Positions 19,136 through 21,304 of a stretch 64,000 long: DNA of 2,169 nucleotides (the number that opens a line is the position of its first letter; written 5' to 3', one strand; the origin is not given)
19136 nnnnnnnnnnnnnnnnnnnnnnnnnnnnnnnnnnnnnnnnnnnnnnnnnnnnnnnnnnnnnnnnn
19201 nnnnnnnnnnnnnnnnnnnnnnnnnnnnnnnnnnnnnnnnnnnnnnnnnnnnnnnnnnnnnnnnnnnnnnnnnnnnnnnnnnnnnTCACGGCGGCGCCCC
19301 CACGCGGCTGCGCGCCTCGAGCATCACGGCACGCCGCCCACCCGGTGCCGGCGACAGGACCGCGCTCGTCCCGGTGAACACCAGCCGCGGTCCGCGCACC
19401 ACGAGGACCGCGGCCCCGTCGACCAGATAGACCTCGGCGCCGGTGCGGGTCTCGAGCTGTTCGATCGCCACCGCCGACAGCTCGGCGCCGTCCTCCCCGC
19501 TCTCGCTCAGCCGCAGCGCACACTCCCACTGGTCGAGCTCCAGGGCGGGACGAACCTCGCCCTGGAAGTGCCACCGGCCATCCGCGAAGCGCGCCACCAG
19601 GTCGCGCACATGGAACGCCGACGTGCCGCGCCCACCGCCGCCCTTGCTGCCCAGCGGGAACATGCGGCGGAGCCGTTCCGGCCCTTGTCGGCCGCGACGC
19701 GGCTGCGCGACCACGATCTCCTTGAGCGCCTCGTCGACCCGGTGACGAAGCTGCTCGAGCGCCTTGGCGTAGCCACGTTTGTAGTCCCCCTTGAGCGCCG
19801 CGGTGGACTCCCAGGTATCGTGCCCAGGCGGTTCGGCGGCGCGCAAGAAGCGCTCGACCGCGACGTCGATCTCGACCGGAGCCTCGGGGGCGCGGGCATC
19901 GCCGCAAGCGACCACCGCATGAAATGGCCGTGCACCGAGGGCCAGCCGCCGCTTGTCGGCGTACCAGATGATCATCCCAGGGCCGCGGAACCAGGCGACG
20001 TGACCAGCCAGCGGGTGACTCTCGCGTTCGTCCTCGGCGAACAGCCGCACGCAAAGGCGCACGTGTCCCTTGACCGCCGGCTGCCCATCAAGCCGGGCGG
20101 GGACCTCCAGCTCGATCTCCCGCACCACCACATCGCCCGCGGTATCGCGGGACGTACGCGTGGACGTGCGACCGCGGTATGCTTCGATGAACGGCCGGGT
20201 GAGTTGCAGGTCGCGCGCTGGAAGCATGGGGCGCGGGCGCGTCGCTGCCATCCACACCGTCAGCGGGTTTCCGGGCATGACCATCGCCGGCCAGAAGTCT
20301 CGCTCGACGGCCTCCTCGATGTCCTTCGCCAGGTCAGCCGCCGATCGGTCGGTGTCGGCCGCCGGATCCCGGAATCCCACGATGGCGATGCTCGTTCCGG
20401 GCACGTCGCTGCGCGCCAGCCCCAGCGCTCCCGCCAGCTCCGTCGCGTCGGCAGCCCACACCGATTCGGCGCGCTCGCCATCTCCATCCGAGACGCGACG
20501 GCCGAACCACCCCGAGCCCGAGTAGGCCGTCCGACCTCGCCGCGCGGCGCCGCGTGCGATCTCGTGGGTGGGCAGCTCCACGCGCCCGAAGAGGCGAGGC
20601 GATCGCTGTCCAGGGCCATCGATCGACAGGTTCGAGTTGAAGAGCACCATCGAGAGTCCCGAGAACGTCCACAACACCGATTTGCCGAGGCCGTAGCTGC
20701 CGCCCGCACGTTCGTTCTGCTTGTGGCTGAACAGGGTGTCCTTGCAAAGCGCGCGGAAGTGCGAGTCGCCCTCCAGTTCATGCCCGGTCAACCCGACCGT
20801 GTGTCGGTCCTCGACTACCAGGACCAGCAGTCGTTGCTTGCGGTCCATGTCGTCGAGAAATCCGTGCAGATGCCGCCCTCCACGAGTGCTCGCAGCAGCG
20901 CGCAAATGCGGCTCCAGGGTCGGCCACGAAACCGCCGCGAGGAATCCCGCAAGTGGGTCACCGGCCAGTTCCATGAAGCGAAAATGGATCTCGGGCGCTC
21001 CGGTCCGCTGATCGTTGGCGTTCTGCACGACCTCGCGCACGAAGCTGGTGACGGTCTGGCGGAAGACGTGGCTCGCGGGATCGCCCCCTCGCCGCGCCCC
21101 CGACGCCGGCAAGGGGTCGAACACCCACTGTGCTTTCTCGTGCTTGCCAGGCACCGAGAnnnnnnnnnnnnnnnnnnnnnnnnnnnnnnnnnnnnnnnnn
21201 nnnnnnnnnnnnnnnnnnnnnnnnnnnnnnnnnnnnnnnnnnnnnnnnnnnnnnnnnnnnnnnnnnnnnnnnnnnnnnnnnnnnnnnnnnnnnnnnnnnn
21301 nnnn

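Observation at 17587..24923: Five-gene translationally coupled operon (SAP/Tudor-like, BrxL-like Lon, GHKL ATPase, two unknowns): candidate undescribed defence system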

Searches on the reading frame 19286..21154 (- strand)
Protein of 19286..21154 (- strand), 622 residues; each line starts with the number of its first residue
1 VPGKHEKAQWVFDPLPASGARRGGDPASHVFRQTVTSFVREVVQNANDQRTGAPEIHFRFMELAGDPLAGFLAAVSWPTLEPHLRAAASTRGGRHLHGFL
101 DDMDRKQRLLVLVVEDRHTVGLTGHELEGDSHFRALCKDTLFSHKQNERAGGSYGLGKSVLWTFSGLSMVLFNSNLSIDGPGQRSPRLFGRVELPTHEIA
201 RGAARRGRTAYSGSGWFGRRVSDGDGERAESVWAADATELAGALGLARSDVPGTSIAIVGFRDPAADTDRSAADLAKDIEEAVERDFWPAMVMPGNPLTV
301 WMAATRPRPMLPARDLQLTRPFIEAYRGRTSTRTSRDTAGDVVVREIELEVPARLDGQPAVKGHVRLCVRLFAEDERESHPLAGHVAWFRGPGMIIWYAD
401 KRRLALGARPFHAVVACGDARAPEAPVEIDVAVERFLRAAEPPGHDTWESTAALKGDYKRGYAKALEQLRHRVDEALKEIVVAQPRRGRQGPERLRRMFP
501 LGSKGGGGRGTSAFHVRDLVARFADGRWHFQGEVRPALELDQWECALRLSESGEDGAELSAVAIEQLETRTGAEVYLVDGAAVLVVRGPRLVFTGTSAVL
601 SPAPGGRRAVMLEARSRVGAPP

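Call 5: search_protein_families(library=pfam, proteins=[window:19286-21154:-], max_evalue=0.1)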
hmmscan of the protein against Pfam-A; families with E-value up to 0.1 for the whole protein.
window:19286-21154:- (622 aa): 0 families

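Call 6: search_protein_families(library=padloc, proteins=[window:19286-21154:-], max_evalue=0.1)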
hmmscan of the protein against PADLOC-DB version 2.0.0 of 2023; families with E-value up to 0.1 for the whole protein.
window:19286-21154:- (622 aa): 1 family
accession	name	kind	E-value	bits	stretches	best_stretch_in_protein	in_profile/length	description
PDLC04582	PDC-M33A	-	5.5e-15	53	1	29-175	24-172/627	-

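Call 7: search_protein_families(library=ncbifam, proteins=[window:19286-21154:-], max_evalue=0.1)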
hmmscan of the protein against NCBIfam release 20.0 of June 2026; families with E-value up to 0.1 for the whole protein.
window:19286-21154:- (622 aa): 1 family
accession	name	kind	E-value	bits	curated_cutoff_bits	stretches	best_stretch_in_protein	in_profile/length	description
NF047352.1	P_loop_sacsin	domain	0.054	14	50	0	37-57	2-22/80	sacsin N-terminal ATP-binding-like domain-containing protein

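Call 15: find_homologous_proteins(query=window:19286-21154:-, max_evalue=0.00001)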
Query window:19286-21154:- (622 aa): 352 proteins with E <= 0.00001 among 8000 candidates; the best 120 are listed.
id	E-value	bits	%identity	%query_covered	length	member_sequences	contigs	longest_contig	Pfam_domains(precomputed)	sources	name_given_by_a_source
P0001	0.0e+0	1408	100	100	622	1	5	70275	-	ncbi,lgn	-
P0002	0.0e+0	1012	77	95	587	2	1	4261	-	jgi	jgi:hypothetical protein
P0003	6.1e-294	994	73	99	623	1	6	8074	-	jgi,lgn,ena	-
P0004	4.5e-292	988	72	99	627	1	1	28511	-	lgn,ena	-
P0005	7.9e-290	981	71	98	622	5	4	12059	-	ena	-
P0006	1.3e-289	980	73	99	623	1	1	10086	-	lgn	-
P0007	7.0e-287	971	71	99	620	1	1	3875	-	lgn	-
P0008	4.0e-248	843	63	99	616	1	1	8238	-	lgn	-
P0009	9.4e-248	842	64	98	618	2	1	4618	-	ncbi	-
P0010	1.8e-239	814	63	95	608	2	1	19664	-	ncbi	-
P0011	2.6e-239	814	61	99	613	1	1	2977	-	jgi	jgi:hypothetical protein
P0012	4.6e-232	790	62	98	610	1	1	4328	-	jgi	jgi:hypothetical protein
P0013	1.4e-226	772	60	98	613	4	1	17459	-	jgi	jgi:hypothetical protein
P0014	1.8e-225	768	60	99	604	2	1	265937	-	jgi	jgi:hypothetical protein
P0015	6.0e-222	757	58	99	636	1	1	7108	-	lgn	-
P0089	5.2e-160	552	49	99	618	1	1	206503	-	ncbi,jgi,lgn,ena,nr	ncbi:MAG: hypothetical protein OEZ06_03505 [Myxococcales bacterium]|nr:hypothetical protein [Myxococ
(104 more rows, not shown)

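Call 16: find_encoding_contigs(protein=P0001, flank=10000, max_places=3)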
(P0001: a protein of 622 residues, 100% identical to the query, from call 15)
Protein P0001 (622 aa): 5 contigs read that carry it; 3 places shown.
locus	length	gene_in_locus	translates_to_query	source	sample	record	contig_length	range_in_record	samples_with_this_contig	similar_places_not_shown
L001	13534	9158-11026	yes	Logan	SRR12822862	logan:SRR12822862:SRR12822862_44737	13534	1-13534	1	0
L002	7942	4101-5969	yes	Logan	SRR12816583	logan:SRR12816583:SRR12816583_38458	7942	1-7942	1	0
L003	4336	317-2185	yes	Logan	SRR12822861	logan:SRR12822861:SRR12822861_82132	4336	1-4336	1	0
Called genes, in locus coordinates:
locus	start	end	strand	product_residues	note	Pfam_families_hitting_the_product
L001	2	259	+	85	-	?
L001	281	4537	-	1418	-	PF08378:NERD, PF00069:Pkinase, PF07714:PK_Tyr_Ser-Thr (weak), PF00069:Pkinase, PF07714:PK_Tyr_Ser-Thr, PF03118:RNA_pol_A_CTD (weak)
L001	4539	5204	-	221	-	-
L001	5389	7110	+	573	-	-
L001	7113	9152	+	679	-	PF20442:BrxL_N, PF13337:BrxL_ATPase, PF05362:Lon_C, PF13541:ChlI (faint)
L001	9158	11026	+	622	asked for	-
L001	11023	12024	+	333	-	-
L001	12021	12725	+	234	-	PF19866:DUF6339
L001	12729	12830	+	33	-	-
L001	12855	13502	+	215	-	PF14487:DarT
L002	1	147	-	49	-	?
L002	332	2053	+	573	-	-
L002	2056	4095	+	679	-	PF20442:BrxL_N, PF13337:BrxL_ATPase, PF05362:Lon_C, PF13541:ChlI (faint)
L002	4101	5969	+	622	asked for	-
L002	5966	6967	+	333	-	-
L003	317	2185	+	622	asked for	-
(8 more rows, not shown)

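Call 17: find_encoding_contigs(protein=P0089, flank=10000, max_places=2)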
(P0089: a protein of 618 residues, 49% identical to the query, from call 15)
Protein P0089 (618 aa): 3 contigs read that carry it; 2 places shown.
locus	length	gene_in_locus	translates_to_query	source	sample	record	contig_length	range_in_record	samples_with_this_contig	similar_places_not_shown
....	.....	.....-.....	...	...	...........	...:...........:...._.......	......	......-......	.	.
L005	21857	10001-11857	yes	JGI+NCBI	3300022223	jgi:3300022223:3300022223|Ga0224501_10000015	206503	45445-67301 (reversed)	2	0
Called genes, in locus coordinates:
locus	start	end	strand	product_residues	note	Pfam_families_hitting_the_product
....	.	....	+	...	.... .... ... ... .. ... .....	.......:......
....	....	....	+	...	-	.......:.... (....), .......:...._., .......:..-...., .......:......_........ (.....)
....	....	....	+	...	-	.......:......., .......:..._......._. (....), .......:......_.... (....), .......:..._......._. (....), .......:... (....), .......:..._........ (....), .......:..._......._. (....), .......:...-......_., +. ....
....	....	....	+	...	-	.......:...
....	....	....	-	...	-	-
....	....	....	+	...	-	-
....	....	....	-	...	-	-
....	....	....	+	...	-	-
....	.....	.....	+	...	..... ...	-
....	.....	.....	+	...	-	-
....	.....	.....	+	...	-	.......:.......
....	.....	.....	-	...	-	-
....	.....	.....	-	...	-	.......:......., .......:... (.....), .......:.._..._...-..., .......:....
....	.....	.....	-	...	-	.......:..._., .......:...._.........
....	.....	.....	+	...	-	-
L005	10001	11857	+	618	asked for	-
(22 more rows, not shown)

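Call 19: find_related_loci(query=A1, collection=genome_contigs, flank=10000)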
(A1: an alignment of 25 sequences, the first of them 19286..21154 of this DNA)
Query A1 (622 aa) in genome_contigs; peptide patterns used: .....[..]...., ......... (x = any residue, [..] = any of these).
87 stretches matched a pattern; 63 encode a relative of the query (tblastn E <= 1e-3); 62 distinct loci.
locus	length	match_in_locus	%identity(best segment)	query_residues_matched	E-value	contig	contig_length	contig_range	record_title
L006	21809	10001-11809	61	6-617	0e+0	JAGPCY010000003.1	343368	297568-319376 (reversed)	MAG: Kofleriaceae bacterium isolate Gw_SlAct_bin_340 Gw_SlAct_13_length_343368_cov_39.644841, whole genome shotgun seque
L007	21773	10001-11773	55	8-600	0e+0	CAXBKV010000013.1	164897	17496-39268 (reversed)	MAG TPA_asm: uncultured Kofleriaceae bacterium isolate ERR2762116_concoct_33 genome assembly, contig: ERZ3422114.148, wh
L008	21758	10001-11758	51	9-600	2e-175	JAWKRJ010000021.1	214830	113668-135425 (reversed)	MAG: Polyangiaceae bacterium isolate BC1.186 BC1.186.fa-21, whole genome shotgun sequence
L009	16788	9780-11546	50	10-598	2e-172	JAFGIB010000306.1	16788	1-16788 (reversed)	MAG: Deltaproteobacteria bacterium isolate Zod_Metabat.169 k87_9934435, whole genome shotgun sequence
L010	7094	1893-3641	51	9-601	7e-173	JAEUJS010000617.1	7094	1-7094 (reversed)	MAG: Archangium sp. isolate new MAG-75 k141_2882127, whole genome shotgun sequence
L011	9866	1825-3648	50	10-619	7e-172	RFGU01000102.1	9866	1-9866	MAG: Deltaproteobacteria bacterium isolate J032 k99_411789, whole genome shotgun sequence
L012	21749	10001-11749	52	9-598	8e-172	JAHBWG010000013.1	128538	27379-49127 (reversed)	MAG: Sandaracinaceae bacterium isolate ACE_MYX11 MYX11_13, whole genome shotgun sequence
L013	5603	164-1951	52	10-605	1e-174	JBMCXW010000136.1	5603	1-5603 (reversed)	MAG: Myxococcota bacterium isolate D5M12_5 NODE_8000_length_5603_cov_17.549027, whole genome shotgun sequence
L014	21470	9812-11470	52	8-569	7e-168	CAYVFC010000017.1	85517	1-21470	MAG TPA_asm: uncultured Sandaracinaceae bacterium isolate binchicken_co178_212 genome assembly, contig: NODE_566_length_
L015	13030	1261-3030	50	10-606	4e-162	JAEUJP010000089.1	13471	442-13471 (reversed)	MAG: Myxococcaceae bacterium isolate new MAG-72 k141_3371785, whole genome shotgun sequence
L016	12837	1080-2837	50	10-606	8e-162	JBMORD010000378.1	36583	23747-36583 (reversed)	MAG: Myxococcota bacterium isolate Betzabe_MAG171 MAG171_378, whole genome shotgun sequence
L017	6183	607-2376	50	1-601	7e-162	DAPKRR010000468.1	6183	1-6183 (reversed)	MAG TPA_asm: Sandaracinaceae bacterium LLY-WYZ-13_1 k141_2780840, whole genome shotgun sequence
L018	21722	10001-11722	50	7-584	2e-159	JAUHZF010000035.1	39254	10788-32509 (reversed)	MAG: Polyangia bacterium isolate 4_bin.22 NODE_687_length_39254_cov_1.192501, whole genome shotgun sequence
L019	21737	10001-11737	49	9-598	1e-157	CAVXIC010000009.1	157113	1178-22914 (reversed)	MAG: uncultured bacterium isolate MFD03250.bin.1.10 genome assembly, contig: contig_16162, whole genome shotgun sequence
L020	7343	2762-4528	51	9-607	1e-157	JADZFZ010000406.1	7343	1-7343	MAG: Deltaproteobacteria bacterium isolate SJ883 c_000000355341, whole genome shotgun sequence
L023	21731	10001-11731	48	8-584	1e-147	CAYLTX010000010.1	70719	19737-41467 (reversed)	MAG TPA_asm: uncultured Bradymonadales bacterium isolate SRP332253_co1_289 genome assembly, contig: NODE_355_length_7071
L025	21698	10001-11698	47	8-582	1e-140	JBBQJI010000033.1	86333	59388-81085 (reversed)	MAG: Nannocystales bacterium isolate Co_metawrap_738 Cmw_738_k141_23393985_length_86333_cov_28.6237, whole genome shotgu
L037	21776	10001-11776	38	10-600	3e-108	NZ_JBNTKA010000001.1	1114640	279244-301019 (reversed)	Halobaculum sp. D14 D14_scaffold1, whole genome shotgun sequence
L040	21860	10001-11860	37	5-621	3e-105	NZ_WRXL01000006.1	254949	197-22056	Haloarcula salina strain YGHS18 scaffold6, whole genome shotgun sequence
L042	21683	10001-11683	38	6-568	7e-104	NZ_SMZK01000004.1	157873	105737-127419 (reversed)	Haloterrigena sp. H1 contig4, whole genome shotgun sequence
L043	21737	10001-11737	38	5-585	2e-103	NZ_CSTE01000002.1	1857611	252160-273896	Haloferax massiliensis strain Arc-Hr, whole genome shotgun sequence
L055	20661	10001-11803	37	9-604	3e-88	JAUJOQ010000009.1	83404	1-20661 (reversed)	MAG: Thermoleophilaceae bacterium isolate YX3bin21 opera_contig_499, whole genome shotgun sequence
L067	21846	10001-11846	44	10-619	2e-68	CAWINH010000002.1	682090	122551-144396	MAG: uncultured Chloroflexia bacterium isolate MFD04944.bin.1.213 genome assembly, contig: contig_21471, whole genome sh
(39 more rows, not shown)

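Call 22: find_encoding_contigs(protein=P0004, flank=10000, max_places=2)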
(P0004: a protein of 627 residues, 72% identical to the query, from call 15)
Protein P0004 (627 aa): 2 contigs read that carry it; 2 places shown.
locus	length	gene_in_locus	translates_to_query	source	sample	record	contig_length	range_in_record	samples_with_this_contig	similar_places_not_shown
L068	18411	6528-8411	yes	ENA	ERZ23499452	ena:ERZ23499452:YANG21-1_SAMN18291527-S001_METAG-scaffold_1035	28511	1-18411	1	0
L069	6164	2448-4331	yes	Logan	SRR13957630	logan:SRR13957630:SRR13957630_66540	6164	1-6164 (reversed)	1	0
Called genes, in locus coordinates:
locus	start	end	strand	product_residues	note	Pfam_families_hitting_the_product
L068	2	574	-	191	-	?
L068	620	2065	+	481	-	PF16697:Yop-YscD_cpl, PF00498:FHA, PF00158:Sigma54_activat, PF01078:Mg_chelatase (faint), PF14532:Sigma54_activ_2, PF25601:AAA_lid_14, PF02954:HTH_8 (weak)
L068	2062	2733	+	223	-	-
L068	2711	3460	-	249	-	PF01925:TauE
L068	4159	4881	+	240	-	-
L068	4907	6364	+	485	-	PF00282:Pyridoxal_deC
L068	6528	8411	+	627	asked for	-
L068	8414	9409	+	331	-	-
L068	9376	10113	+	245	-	PF19866:DUF6339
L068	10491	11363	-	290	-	-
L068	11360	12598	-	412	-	-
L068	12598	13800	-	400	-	-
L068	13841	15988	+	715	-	PF00069:Pkinase, PF07714:PK_Tyr_Ser-Thr, PF08308:PEGA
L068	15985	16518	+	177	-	-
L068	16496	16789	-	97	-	PF00111:Fer2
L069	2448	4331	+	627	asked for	-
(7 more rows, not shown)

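Call 23: find_encoding_contigs(protein=P0005, flank=10000, max_places=2)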
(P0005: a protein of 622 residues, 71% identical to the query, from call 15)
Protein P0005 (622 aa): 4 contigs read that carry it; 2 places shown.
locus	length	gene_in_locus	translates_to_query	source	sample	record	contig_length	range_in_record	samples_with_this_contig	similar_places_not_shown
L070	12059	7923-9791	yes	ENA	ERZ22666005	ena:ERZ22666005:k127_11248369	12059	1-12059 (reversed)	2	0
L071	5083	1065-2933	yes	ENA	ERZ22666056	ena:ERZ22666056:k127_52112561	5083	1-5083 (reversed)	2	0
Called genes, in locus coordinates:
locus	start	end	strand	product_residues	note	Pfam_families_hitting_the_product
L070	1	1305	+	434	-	?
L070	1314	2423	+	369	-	-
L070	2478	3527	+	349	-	-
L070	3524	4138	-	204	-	PF02798:GST_N, PF13417:GST_N_3, PF13409:GST_N_2, PF00043:GST_C, PF14497:GST_C_3 (weak), PF13410:GST_C_2 (weak)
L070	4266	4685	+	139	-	PF03965:Penicillinase_R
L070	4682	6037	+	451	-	PF05569:Peptidase_M56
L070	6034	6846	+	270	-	PF13462:Thioredoxin_4, PF01323:DSBA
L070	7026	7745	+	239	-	PF02146:SIR2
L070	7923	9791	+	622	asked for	-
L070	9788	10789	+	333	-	-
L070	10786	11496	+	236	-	PF19866:DUF6339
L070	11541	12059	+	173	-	PF25973:BSH_CzcB (faint), PF00364:Biotin_lipoyl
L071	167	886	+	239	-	PF02146:SIR2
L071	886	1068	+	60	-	-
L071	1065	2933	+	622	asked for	-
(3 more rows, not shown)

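Call 37: search_solved_structures(query=A1, max_evalue=10)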
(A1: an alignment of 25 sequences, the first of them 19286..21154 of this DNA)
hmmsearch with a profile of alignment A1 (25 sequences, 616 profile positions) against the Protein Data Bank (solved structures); distinct sequences matched with E-value up to 10: 5.
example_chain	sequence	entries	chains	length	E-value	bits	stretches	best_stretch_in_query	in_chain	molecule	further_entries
5i14_A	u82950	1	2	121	0.12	14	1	17-83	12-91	mutated and truncated T4 lysozyme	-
5zhp_A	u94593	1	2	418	1.4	10.5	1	9-46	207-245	Muscarinic acetylcholine receptor M3,Endolysin,Endolysin,Muscarinic acetylcholine receptor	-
4u15_A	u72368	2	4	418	1.4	10.5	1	9-46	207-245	Muscarinic acetylcholine receptor M3,Lysozyme,Muscarinic acetylcholine receptor M3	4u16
5xpr_A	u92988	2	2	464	2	10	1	10-46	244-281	Endothelin B receptor,Endolysin,Endothelin B receptor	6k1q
5gli_A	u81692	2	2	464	2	10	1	10-46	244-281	Endothelin Receptor Subtype-B | Endothelin B receptor,Endolysin,Endothelin B receptor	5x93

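Call 48: predict_structure(alignment_id=A4)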
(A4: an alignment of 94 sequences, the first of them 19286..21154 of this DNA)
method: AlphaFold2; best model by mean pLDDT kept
length: 622 residues; sequences in the alignment: 94
mean_pLDDT: 88.8   pTM: 0.78
mean pLDDT of the five models: 88.8, 88.4, 88.1, 87.7, 87.7
residues with pLDDT >= 90: 438; 70-90: 112; 50-70: 52; < 50: 20
segments of 3 or more residues with pLDDT < 50: 499-509, 619-622
pLDDT, mean of each block of 10 residues (from residue 1): 76 91 67 90 91 96 98 98 97 95 98 97 89 79 61 59 94 96 96 94 81 95 94 97 97 98 93 95 97 95 86 92 97 86 97 98 98 72 96 94 87 97 96 95 87 95 98 96 68 51 44 86 92 92 94 84 97 94 95 96 76 75 40
secondary structure, 60 per line:
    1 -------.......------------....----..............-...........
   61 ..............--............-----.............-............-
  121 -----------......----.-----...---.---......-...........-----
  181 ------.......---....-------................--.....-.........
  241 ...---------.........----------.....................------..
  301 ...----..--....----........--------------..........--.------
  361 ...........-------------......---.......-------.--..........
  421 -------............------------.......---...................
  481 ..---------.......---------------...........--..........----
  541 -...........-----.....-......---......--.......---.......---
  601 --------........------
elements in order: E8-14 H27-30 H35-48 E50-64 H65-74 H77-88 H94-106 E108-119 H132-137 H158-163 E165-175 E187-193 E197-200 E208-223 E226-230 H234-243 E253-261 H272-292 E299-303 H312-315 H320-327 E342-351 E361-371 E385-390 E394-400 E411-417 H428-439 H452-457 H462-481 H492-498 E514-524 E527-536 E542-552 E558-562 E564-569 E573-578 E581-587 E591-597 E609-616

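Call 53: fold_search(model_id=the predicted structure, library=pdb)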
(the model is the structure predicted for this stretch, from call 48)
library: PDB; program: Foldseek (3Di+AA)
matches with E <= 10: 1476; with E <= 0.001: 17
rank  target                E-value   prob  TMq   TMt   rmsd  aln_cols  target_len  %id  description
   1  3zkb_B                5.0e-06  1.00  0.31  0.46   8.9       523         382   11  CRYSTAL STRUCTURE OF THE ATPASE REGION OF Mycobacterium tuberculosis GyrB WITH AMPPNP (released 2013-09-18)
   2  3zkd_F                8.7e-06  1.00  0.31  0.47   8.6       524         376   10  CRYSTAL STRUCTURE OF THE ATPASE REGION OF Mycobacterium tuberculosis GyrB WITH AMPPNP (released 2013-09-18)
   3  8ja2                  1.3e-05  1.00  0.25  0.37  10.7       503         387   10  ASFV Topoisomerase ATPase domain in complex with AMP-PNP and Mg2+ (released 2024-02-07)
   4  3zkd_B                2.3e-05  1.00  0.32  0.48   9.5       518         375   10  CRYSTAL STRUCTURE OF THE ATPASE REGION OF Mycobacterium tuberculosis GyrB WITH AMPPNP (released 2013-09-18)
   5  3zkb_K                2.9e-05  1.00  0.32  0.48   8.2       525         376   11  CRYSTAL STRUCTURE OF THE ATPASE REGION OF Mycobacterium tuberculosis GyrB WITH AMPPNP (released 2013-09-18)
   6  3zm7_F                3.2e-05  1.00  0.26  0.41   8.5       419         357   10  CRYSTAL STRUCTURE OF THE ATPASE REGION OF Mycobacterium tuberculosis GyrB WITH AMPPCP (released 2013-09-18)
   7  3zkd_H                3.4e-05  1.00  0.31  0.45   7.7       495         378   11  CRYSTAL STRUCTURE OF THE ATPASE REGION OF Mycobacterium tuberculosis GyrB WITH AMPPNP (released 2013-09-18)
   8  6zt3                  5.6e-05  1.00  0.31  0.45  10.4       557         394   10  N-terminal 47 kDa fragment of the Mycobacterium smegmatis DNA Gyrase B subunit complexed with ADPNP (released 2021-03-03)
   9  8kgm_A                6.6e-05  1.00  0.28  0.17  19.6       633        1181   10  Structure of African swine fever virus topoisomerase II in complex with dsDNA (released 2024-04-03)
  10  8kgm_B                8.2e-05  1.00  0.28  0.17  10.9       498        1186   10  Structure of African swine fever virus topoisomerase II in complex with dsDNA (released 2024-04-03)
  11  3zkb_J                9.7e-05  1.00  0.28  0.41  11.1       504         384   10  CRYSTAL STRUCTURE OF THE ATPASE REGION OF Mycobacterium tuberculosis GyrB WITH AMPPNP (released 2013-09-18)
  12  3zkb_N                1.0e-04  1.00  0.31  0.46   9.0       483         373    9  CRYSTAL STRUCTURE OF THE ATPASE REGION OF Mycobacterium tuberculosis GyrB WITH AMPPNP (released 2013-09-18)
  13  8kgn_A                1.0e-04  1.00  0.26  0.15  10.1       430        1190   10  Structure of African swine fever virus topoisomerase II in complex with dsDNA (released 2024-04-03)
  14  3zm7_C                1.6e-04  1.00  0.27  0.44   8.0       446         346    9  CRYSTAL STRUCTURE OF THE ATPASE REGION OF Mycobacterium tuberculosis GyrB WITH AMPPCP (released 2013-09-18)
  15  3zkd_G                2.3e-04  1.00  0.30  0.45   9.3       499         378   10  CRYSTAL STRUCTURE OF THE ATPASE REGION OF Mycobacterium tuberculosis GyrB WITH AMPPNP (released 2013-09-18)
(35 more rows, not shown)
